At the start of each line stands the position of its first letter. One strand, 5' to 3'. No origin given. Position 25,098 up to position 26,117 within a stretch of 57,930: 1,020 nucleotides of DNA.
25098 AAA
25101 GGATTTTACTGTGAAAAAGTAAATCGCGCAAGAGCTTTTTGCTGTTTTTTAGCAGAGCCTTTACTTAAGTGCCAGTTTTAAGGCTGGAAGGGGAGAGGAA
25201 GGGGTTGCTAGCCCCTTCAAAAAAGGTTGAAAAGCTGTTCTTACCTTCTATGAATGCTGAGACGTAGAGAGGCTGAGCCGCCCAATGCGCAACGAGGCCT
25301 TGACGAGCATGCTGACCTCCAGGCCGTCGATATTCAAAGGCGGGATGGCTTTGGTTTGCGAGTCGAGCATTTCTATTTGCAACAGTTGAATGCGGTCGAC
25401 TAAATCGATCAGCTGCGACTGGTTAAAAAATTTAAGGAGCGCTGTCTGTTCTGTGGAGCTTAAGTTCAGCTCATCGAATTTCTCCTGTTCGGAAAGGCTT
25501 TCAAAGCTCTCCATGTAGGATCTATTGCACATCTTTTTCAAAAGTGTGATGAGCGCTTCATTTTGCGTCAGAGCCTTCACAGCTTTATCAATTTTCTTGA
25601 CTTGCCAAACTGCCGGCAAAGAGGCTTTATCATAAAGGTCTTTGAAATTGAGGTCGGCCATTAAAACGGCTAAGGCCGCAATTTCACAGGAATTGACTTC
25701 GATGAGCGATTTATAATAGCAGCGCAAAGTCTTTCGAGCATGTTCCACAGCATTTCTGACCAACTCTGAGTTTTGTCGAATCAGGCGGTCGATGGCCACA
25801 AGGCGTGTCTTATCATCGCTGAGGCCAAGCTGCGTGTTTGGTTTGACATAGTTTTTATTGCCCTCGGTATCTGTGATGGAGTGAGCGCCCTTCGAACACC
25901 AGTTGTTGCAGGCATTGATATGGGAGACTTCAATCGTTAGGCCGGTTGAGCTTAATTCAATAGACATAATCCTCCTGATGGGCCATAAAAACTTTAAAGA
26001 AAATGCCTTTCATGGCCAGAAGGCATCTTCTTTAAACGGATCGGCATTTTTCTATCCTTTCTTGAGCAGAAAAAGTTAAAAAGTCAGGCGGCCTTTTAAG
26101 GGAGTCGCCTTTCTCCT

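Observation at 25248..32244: Six-gene island built on a repeated uncharacterised helical module, an Inc-like LRR protein and a secreted lipocalin-like protein (best candidate for a novel system)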

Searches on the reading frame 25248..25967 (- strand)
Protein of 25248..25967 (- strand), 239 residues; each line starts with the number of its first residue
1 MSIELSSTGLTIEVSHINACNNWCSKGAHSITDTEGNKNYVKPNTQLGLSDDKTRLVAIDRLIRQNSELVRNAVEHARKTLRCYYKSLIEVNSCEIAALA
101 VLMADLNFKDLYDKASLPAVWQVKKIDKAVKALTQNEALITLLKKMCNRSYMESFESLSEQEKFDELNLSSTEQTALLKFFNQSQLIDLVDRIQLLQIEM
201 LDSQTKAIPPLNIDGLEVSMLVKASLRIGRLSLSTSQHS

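Call 7: search_protein_families(library=pfam, proteins=[window:25248-25967:-], max_evalue=1)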
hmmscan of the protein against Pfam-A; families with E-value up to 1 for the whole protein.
window:25248-25967:- (239 aa): 1 family
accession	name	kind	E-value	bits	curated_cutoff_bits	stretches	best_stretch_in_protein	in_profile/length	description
PF03634.19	TCP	-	0.25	12.3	23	1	112-176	40-106/155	TCP family transcription factor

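Call 10: find_homologous_proteins(query=A1, max_evalue=0.01)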
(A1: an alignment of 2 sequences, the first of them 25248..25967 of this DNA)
Query A1 (2 sequences) (239 aa, profile of the alignment): 2 proteins with E <= 0.01 among 5063 candidates.
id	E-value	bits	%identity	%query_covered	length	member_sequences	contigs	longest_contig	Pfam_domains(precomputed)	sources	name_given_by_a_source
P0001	1.1e-131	456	100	100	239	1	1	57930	-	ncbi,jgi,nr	ncbi:MAG: hypothetical protein K0S07_23 [Chlamydiales bacterium]|jgi:hypothetical protein|nr:hypothe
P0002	1.1e-110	387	29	84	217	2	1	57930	-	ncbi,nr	ncbi:MAG: hypothetical protein K0S07_25 [Chlamydiales bacterium]|nr:hypothetical protein [Chlamydial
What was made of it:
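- Tried and rejected: The word-index homologue search with A+C returned only the two query proteins (call 10).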

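Call 11: find_encoding_contigs(protein=window:25248-25967:-, flank=10000, max_places=4)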
Protein window:25248-25967:- (239 aa): 2 contigs read that carry it; 2 places shown.
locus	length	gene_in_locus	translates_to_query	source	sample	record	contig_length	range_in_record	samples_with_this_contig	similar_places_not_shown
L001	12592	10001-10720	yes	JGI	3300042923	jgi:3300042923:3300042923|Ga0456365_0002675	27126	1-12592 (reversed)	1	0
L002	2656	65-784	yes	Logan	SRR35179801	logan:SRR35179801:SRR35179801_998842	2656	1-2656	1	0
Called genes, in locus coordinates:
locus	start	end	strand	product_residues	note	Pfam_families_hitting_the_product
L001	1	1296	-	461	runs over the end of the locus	PF21799:MurD-like_N, PF08245:Mur_ligase_M, PF02875:Mur_ligase_C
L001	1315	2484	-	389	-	PF00953:Glycos_transf_4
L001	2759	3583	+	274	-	PF00590:TP_methylase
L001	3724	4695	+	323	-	-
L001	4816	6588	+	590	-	-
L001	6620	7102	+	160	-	-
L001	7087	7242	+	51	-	-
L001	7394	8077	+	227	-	-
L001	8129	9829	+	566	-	-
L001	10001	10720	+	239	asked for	-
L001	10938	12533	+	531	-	PF00118:Cpn60_TCP1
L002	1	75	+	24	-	?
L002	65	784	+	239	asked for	-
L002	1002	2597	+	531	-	PF00118:Cpn60_TCP1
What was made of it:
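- Identical genes were recovered from three independent assemblies: NCBI, JGI and Logan (call 11).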

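Call 14: search_protein_families(library=ncbifam, proteins=[window:25248-25967:-], max_evalue=1)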
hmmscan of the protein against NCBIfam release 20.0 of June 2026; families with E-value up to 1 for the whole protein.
window:25248-25967:- (239 aa): 3 families
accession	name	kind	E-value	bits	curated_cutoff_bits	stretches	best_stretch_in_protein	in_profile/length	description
NF009813.0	PRK13298.1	equivalog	0.0063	15.5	606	1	84-154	223-299/417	tRNA CCA-pyrophosphorylase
NF003650.0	PRK05286.2-3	equivalog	0.052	12.4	477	1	128-196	167-234/393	quinone-dependent dihydroorotate dehydrogenase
NF001216.0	PRK00192.1-2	equivalog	0.066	12.6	353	1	68-127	92-151/275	mannosyl-3-phosphoglycerate phosphatase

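Call 23: search_protein_representatives(alignment_id=A1)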
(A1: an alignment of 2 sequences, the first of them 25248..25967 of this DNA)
Query: 2 sequences, 243 profile positions. Proteins with E-value up to 0.001 (for the whole library): 4; up to 1e-10: 2; up to 1e-30: 2. The best 4 are listed.
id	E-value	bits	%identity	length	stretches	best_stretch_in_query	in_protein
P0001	3.6e-132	455.5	-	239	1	1-243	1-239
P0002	3.4e-111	386.8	-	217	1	12-243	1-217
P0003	1.8e-05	40.6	-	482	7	128-196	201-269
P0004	5.0e-04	35.9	-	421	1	75-190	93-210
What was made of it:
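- Only two lineages carry the family among 1.84e9 representative proteins (call 23).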

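Call 25: find_encoding_contigs(protein=P0004, flank=10000, max_places=4)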
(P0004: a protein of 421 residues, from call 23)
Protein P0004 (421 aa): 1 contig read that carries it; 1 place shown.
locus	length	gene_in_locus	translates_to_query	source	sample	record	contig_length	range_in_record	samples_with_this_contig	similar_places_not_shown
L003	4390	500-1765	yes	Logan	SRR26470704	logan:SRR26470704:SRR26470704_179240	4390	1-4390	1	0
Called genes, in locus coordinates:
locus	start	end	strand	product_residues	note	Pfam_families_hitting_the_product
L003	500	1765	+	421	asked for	-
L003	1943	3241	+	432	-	-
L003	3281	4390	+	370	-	?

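Call 32: find_homologous_proteins(query=A2, max_evalue=0.1)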
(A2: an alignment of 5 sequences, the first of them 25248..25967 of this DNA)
Query A2 (5 sequences) (239 aa, profile of the alignment): 3 proteins with E <= 0.1 among 8000 candidates.
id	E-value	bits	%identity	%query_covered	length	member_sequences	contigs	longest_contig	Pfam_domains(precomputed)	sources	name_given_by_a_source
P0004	1.9e-146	506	32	24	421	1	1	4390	-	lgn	-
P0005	3.0e-96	341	25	60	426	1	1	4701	-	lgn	-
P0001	3.6e-78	281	100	100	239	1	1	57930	-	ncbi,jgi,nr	ncbi:MAG: hypothetical protein K0S07_23 [Chlamydiales bacterium]|jgi:hypothetical protein|nr:hypothe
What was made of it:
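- Tried and rejected: It added only P0005 (call 32).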

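Call 33: find_encoding_contigs(protein=P0005, flank=10000, max_places=4)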
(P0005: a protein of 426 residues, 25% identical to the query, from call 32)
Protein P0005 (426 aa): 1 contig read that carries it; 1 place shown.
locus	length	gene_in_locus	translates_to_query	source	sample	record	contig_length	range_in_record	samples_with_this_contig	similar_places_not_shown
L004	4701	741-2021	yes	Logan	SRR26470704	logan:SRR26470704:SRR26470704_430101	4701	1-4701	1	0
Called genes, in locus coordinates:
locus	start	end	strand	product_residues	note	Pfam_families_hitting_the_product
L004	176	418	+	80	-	-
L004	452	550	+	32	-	-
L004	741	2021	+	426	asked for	-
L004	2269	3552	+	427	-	-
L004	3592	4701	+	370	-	?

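Call 48: predict_structure(alignment_id=A4)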
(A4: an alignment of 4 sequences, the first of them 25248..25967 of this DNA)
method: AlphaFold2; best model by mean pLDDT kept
length: 239 residues; sequences in the alignment: 4
mean_pLDDT: 57.4   pTM: 0.52
mean pLDDT of the five models: 57.4, 57.0, 53.1, 49.3, 49.2
residues with pLDDT >= 90: 0; 70-90: 79; 50-70: 79; < 50: 81
segments of 3 or more residues with pLDDT < 50: 1-39, 199-239
pLDDT, mean of each block of 10 residues (from residue 1): 22 23 31 41 77 72 58 78 74 73 76 80 82 72 61 60 67 65 67 56 34 35 37 36
secondary structure, 60 per line:
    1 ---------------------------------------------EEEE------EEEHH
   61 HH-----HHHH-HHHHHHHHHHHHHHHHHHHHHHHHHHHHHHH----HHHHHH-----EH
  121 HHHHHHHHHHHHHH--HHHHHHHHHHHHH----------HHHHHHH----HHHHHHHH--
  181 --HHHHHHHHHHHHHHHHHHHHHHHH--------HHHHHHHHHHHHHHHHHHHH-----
elements in order: E46-49 E56-58 H59-62 H68-71 H73-103 H108-113 H120-134 H137-149 H160-166 H171-178 H183-206 H215-234
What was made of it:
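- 25248..25967 (-): Gene A, 239 aa. It is a member of the new helical family ('TLxxYY'). The core spans about residues 45-150 (nt 25518-25835). An N-terminal Cys/Asn cluster, CNNWC, starts at residue 20. The AF2 core has pLDDT about 75 and is all-helical after a small hairpin; residues 1-39 are disordered (call 48).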

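Call 52: fold_search(model_id=the predicted structure, library=pdb)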
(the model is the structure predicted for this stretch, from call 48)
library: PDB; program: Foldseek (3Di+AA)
matches with E <= 10: 59; with E <= 0.001: 0
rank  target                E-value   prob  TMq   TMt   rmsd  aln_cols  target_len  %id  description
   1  6s3s_F                7.4e-01  0.07  0.13  0.13  21.4       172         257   16  Structure of the FliPQR complex from the flagellar type 3 secretion system of Vibrio mimicus. (released 2020-03-25)
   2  9ux0_A                1.4e+00  0.60  0.32  0.20   5.3       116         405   10  Crystal structure of the virulence effector VepA in complex with its secretion chaperone VecA (released 2025-06-25)
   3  6s3l_F                1.4e+00  0.05  0.14  0.13  24.2       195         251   18  Structure of the core of the flagellar export apparatus from Vibrio mimicus, the FliPQR-FlhB complex. (released 2020-03-25)
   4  5jy3_A                2.3e+00  0.08  0.23  0.23  17.5       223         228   13  CRYSTAL STRUCTURE OF LXRbeta (NUCLEAR RECEPTOR SUBFAMILY 1, GROUP H, MEMBER 2) COMPLEXED WITH BMS-852927 (released 2016-11-02)
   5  2fsz_B                2.4e+00  0.04  0.15  0.16  16.7       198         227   12  A second binding site for hydroxytamoxifen within the coactivator-binding groove of estrogen receptor beta (released 2006-07-11)
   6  3v5y_B                3.4e+00  0.04  0.14  0.20  13.0       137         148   14  Structure of FBXL5 hemerythrin domain, P2(1) cell (released 2012-01-25)
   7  7dr6_A                3.6e+00  0.04  0.13  0.15  19.5       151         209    9  PA28alpha-beta in complex with immunoproteasome (released 2021-01-20)
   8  8xnk_D                3.8e+00  0.02  0.10  0.03  23.1       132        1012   17  Cryo-EM structure of SARS-CoV-2 Omicron HV.1 spike protein(6P) in complex with human ACE2 (released 2024-07-03)
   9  9qwr_B                4.0e+00  0.03  0.16  0.19  26.4       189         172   17  MIC60 helical bundle dimer (released 2026-02-25)
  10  8xmg_B                4.0e+00  0.02  0.10  0.03  22.4       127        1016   17  Cryo-EM structure of SARS-CoV-2 Omicron HV.1 spike protein(6P), RBD-closed state (released 2024-07-03)
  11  5j0l_A                4.4e+00  0.03  0.12  0.20  20.0       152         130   12  De novo design of protein homo-oligomers with modular hydrogen bond network-mediated specificity (released 2016-07-06)
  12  4tx5_A                4.7e+00  0.02  0.15  0.15  27.2       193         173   16  Crystal structure of Smac-DIABLO (in space group P65) (released 2015-07-15)
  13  8v2q_A                4.7e+00  0.02  0.13  0.16  36.7       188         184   15  CHMP1B/IST1 ssRNA bound copolymer (released 2024-11-27)
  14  7ybm_A                4.7e+00  0.01  0.11  0.04  23.0       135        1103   16  SARS-CoV-2 C.1.2 variant spike (Close state) (released 2023-08-09)
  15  4nqa_I                4.9e+00  0.02  0.17  0.11  24.7       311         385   14  Crystal structure of liganded hRXR-alpha/hLXR-beta heterodimer on DNA (released 2014-02-26)
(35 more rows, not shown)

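Call 56: search_protein_families(library=ncbifam, proteins=[L003:3281-4390:+], max_evalue=1e-20)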
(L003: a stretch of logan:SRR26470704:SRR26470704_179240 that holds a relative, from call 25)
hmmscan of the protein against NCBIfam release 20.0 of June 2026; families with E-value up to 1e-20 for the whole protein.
L003:3281-4390:+ (370 aa): 9 families
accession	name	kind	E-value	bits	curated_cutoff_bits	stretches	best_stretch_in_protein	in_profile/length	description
TIGR01143.1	murF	subfamily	1.7e-102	343.5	288.6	1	30-370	1-346/418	UDP-N-acetylmuramoyl-tripeptide--D-alanyl-D-alanine ligase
NF008896.0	PRK11929.1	equivalog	5.2e-83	279.4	1023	1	21-370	523-882/965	bifunctional UDP-N-acetylmuramoyl-L-alanyl-D-glutamate--2,6-diaminopimelate ligase MurE/UDP-N-acetylmuramoyl-tripeptide--D-alanyl-D-alanine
NF008041.0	PRK10773.1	equivalog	1.4e-62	212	551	1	17-370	16-374/453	UDP-N-acetylmuramoyl-tripeptide--D-alanyl-D-alanine ligase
NF010693.0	PRK14093.1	equivalog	3.6e-59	200.7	544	1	24-370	27-390/479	UDP-N-acetylmuramoylalanyl-D-glutamyl-2,6-diaminopimelate--D-alanyl-D-alanine ligase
NF008897.0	PRK11930.1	equivalog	5.2e-46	157.1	804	1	14-367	13-377/822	bifunctional UDP-N-acetylmuramoyl-tripeptide:D-alanyl-D-alanine ligase/alanine racemase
NF001126.0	PRK00139.1-4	equivalog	3.9e-30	104.8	373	1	20-356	18-375/486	UDP-N-acetylmuramoyl-L-alanyl-D-glutamate--2,6-diaminopimelate ligase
TIGR01087.1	murD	equivalog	2.1e-28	99.6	211.95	1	95-343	97-339/441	UDP-N-acetylmuramoyl-L-alanine--D-glutamate ligase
TIGR01085.1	murE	subfamily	1.1e-27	97.1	257.3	1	24-356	3-365/472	UDP-N-acetylmuramyl-tripeptide synthetase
NF001124.0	PRK00139.1-2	equivalog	6.9e-27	94.3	476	1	22-356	25-384/500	UDP-N-acetylmuramoyl-L-alanyl-D-glutamate--2,6-diaminopimelate ligase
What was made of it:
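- Checked: In the window murF is missing from that slot, and a murF-like ligase sits at 47366-48949 (call 56).
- murF is displaced (call 56).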

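Call 59: list_cluster_members(proteins=[window:25248-25967:-, window:26139-27839:-, window:27891-28574:-, window:28866-29354:-, window:29380-31152:-, window:31273-32244:-])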
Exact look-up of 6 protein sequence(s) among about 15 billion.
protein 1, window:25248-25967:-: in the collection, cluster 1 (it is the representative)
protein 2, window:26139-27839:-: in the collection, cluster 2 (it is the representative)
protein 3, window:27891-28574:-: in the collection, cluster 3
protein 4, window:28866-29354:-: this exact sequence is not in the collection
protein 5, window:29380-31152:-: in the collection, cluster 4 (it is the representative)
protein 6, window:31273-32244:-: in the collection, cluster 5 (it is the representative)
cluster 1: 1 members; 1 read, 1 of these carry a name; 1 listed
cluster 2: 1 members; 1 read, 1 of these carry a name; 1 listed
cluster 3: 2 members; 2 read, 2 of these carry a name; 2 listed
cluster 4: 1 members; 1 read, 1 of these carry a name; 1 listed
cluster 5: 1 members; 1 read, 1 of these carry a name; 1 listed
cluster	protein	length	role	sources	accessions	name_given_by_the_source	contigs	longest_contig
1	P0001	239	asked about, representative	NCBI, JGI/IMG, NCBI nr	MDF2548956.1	MAG: hypothetical protein K0S07_23 [Chlamydiales bacterium] | hypothetical protein | hypothetical protein [Chlamydiales bacterium]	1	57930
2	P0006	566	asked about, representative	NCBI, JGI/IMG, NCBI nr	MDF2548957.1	MAG: hypothetical protein K0S07_24 [Chlamydiales bacterium] | hypothetical protein | hypothetical protein [Chlamydiales bacterium]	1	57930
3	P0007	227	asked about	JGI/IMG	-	hypothetical protein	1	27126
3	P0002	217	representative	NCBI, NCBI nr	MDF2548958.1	MAG: hypothetical protein K0S07_25 [Chlamydiales bacterium] | hypothetical protein [Chlamydiales bacterium]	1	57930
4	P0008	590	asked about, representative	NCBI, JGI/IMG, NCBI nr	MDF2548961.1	MAG: hypothetical protein K0S07_28 [Chlamydiales bacterium] | hypothetical protein | hypothetical protein [Chlamydiales bacterium]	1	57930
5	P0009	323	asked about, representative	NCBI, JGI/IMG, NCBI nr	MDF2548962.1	MAG: hypothetical protein K0S07_29 [Chlamydiales bacterium] | hypothetical protein | hypothetical protein [Chlamydiales bacterium]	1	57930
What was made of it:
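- Checked: JGI and NCBI call the same genes, with small differences in the start codons of C (217 vs 227 aa) and D (160 vs 162 aa) (calls 11, 59).
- All six are singletons in a 15-billion-protein collection (call 59).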

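Call 71: search_protein_families(library=pfam, proteins=[P0004, L003:1943-3238:+], max_evalue=0.01)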
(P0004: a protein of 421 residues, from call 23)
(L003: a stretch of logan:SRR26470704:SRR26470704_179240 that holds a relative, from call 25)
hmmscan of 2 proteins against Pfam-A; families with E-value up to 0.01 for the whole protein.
P0004 (421 aa): 0 families

L003:1943-3238:+ (432 aa): 0 families

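Call 75: search_solved_structures(query=A3, max_evalue=1)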
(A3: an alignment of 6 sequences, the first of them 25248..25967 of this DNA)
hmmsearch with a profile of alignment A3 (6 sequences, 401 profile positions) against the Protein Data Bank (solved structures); distinct sequences matched with E-value up to 1: 1.
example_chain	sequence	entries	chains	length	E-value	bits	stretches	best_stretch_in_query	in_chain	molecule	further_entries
3kz3_A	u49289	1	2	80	0.12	14.9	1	80-136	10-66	Repressor protein CI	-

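Call 88: search_protein_families(library=padloc, proteins=[window:25248-25967:-], max_evalue=0.01)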
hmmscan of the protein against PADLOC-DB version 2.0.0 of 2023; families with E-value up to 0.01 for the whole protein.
window:25248-25967:- (239 aa): 0 families

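Call 89: search_protein_families(library=phrogs, proteins=[window:25248-25967:-], max_evalue=0.01)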
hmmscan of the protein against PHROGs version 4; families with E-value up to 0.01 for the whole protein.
window:25248-25967:- (239 aa): 0 families

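Call 92: search_dna_similar(query=window:25248-25967:-, collection=plasmids, mode=protein, max_evalue=0.01, max_rows=5)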
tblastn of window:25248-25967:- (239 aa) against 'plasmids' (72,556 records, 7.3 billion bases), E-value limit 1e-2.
No match.

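Call 93: find_related_loci(query=window:25248-25967:-, collection=viral_contigs, flank=3000)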
Query window:25248-25967:- (239 aa) in viral_contigs; peptide patterns used: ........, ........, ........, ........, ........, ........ (x = any residue, [..] = any of these).
5 stretches matched a pattern, but none encodes a relative of the query by tblastn (E <= 1e-3).
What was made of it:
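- On Integrative mobile or genomic island: No plasmid or viral relatives (calls 92, 93).
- Tried and rejected: PADLOC, PHROGs, plasmid and viral-contig searches were all negative (calls 88, 89, 92, 93).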
